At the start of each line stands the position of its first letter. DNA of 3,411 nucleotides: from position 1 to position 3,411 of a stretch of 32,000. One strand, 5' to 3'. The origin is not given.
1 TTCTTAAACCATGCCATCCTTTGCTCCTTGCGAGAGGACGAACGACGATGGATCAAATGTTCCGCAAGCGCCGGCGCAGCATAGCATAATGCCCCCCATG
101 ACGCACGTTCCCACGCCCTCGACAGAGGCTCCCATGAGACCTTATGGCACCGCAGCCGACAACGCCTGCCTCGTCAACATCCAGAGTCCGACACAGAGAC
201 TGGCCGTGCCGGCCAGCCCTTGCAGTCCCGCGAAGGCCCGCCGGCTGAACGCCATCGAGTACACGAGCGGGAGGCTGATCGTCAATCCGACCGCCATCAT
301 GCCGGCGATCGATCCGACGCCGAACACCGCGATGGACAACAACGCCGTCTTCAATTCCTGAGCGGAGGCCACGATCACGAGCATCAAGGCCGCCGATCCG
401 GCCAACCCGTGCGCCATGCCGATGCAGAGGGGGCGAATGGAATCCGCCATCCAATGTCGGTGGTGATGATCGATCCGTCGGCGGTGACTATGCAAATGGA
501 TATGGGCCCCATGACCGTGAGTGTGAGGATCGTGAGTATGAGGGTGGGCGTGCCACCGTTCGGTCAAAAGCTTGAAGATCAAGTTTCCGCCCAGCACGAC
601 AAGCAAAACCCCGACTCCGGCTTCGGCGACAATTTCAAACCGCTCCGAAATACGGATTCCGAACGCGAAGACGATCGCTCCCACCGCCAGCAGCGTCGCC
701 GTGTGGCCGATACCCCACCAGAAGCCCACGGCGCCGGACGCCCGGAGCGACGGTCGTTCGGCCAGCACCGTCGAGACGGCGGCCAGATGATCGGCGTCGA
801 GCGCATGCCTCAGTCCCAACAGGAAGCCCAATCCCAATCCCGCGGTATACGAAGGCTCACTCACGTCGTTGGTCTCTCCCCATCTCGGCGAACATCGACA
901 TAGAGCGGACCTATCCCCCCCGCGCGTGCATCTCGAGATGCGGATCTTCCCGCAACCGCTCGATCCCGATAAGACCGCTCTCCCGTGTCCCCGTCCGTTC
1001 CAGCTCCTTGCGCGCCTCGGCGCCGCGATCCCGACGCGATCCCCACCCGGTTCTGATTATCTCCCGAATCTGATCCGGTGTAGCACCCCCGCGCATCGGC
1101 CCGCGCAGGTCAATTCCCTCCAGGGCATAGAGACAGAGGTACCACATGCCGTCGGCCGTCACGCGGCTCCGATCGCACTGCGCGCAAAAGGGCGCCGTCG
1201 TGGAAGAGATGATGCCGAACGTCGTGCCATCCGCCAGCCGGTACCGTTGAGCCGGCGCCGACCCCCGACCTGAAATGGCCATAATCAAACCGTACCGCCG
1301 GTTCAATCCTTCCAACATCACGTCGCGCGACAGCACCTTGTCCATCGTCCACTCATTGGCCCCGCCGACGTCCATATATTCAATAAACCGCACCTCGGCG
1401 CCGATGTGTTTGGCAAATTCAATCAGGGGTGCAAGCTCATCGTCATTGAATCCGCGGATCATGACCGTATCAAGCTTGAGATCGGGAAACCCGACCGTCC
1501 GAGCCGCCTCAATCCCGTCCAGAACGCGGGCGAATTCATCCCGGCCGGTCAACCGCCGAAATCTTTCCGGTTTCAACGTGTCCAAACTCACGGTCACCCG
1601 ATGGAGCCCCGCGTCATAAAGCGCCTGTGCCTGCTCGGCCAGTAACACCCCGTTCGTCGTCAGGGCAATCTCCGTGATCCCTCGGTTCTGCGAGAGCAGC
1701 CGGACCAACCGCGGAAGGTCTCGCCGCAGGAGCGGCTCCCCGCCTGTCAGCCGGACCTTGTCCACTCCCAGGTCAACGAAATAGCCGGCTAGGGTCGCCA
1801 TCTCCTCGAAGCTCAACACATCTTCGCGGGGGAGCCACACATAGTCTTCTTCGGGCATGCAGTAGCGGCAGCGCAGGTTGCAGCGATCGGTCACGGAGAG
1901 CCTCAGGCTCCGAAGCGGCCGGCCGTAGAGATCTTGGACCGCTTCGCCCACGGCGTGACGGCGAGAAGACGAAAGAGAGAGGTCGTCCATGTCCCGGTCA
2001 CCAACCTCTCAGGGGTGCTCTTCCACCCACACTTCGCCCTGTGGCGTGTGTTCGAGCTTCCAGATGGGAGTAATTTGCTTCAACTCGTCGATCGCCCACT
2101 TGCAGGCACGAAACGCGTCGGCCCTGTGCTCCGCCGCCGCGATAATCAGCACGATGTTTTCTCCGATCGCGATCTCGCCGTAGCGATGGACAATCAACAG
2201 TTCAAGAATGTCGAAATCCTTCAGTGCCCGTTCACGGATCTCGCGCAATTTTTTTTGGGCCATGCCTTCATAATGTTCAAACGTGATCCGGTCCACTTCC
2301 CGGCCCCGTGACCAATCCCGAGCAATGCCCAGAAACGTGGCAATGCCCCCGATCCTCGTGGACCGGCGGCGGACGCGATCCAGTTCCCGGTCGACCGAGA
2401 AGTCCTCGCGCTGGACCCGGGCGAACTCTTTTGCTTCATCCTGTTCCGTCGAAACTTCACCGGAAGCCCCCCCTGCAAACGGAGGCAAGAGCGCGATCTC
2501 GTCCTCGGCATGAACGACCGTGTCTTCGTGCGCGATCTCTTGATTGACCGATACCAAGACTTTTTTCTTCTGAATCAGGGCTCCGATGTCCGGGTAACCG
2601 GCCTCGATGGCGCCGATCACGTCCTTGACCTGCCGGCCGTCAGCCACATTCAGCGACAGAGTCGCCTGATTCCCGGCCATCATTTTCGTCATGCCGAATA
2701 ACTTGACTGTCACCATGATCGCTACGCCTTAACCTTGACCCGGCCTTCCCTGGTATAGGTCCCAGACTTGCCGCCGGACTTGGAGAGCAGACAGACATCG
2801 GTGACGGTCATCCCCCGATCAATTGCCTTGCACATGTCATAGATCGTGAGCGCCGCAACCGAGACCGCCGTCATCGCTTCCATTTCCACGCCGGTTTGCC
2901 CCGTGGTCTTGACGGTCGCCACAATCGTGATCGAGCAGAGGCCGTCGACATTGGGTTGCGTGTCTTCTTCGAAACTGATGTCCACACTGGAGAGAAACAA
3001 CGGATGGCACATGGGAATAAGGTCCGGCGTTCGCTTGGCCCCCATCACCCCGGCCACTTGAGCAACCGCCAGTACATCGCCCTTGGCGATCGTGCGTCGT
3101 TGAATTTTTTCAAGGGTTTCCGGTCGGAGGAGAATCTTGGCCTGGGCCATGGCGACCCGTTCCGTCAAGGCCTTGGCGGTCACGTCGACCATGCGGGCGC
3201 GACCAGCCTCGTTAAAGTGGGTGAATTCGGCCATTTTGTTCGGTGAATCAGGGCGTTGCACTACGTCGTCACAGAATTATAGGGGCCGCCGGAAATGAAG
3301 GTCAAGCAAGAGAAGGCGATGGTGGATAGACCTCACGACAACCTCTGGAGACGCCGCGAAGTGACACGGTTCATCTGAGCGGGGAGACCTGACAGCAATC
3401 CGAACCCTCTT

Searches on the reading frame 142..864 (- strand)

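Call 93: search_protein_families(library=ncbifam, proteins=[window:142-864:-], max_evalue=0.001)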
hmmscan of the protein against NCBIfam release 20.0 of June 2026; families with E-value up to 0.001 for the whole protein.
window:142-864:- (240 aa): 2 families
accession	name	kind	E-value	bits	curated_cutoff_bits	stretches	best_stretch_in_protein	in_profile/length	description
NF052500.1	NicTportNicT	equivalog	2.5e-10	40.2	450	1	7-72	43-109/340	Nickel transporter NicT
TIGR00802.1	nico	subfamily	5.4e-09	35.9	333.05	1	12-84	3-76/281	HoxN/HupN/NixA family nickel/cobalt transporter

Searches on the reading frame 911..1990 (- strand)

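Call 92: search_protein_families(library=pfam, proteins=[window:911-1990:-], max_evalue=0.001)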
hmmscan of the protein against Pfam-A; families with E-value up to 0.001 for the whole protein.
window:911-1990:- (359 aa): 3 families
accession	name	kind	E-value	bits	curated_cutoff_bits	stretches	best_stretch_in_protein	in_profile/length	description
PF04055.27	Radical_SAM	-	1.9e-37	129.4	29.5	1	32-193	2-166/166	Radical SAM superfamily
PF06463.18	Mob_synth_C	-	3.2e-33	114.9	37.4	1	199-322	2-125/128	Molybdenum Cofactor Synthesis C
PF13353.11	Fer4_12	-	0.00025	21.8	22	1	35-123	13-100/137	4Fe-4S single cluster domain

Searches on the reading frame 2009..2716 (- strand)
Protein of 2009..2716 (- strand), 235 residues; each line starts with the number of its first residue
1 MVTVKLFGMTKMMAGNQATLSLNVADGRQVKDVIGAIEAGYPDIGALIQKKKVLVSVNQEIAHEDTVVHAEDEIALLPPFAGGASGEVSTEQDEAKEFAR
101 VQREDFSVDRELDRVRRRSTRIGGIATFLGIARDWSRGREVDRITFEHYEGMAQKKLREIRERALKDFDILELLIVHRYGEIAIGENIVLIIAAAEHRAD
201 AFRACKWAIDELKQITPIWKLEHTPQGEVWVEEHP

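Call 92: search_protein_families(library=pfam, proteins=[window:2009-2716:-], max_evalue=0.001)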
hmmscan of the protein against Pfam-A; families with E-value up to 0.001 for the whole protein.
window:2009-2716:- (235 aa): 2 families
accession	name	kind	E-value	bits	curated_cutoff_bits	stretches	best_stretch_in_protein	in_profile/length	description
PF02391.22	MoaE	-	7.3e-35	120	23.4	1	101-214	1-113/114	MoaE protein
PF02597.26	ThiS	-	3.3e-12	47.2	22.5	1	4-83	1-76/76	ThiS family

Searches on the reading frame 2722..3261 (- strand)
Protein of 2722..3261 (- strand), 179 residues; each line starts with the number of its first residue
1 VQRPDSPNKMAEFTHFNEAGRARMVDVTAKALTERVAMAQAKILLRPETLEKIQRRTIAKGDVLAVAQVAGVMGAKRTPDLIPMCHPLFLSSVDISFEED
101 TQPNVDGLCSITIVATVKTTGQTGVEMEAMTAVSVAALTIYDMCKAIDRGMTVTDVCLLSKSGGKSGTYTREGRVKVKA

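Call 92: search_protein_families(library=pfam, proteins=[window:2722-3261:-], max_evalue=0.001)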
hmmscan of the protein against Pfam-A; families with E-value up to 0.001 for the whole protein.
window:2722-3261:- (179 aa): 1 family
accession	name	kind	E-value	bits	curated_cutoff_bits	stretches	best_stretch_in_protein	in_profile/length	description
PF01967.27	MoaC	-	5.4e-56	188.8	27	1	24-164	1-136/136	MoaC family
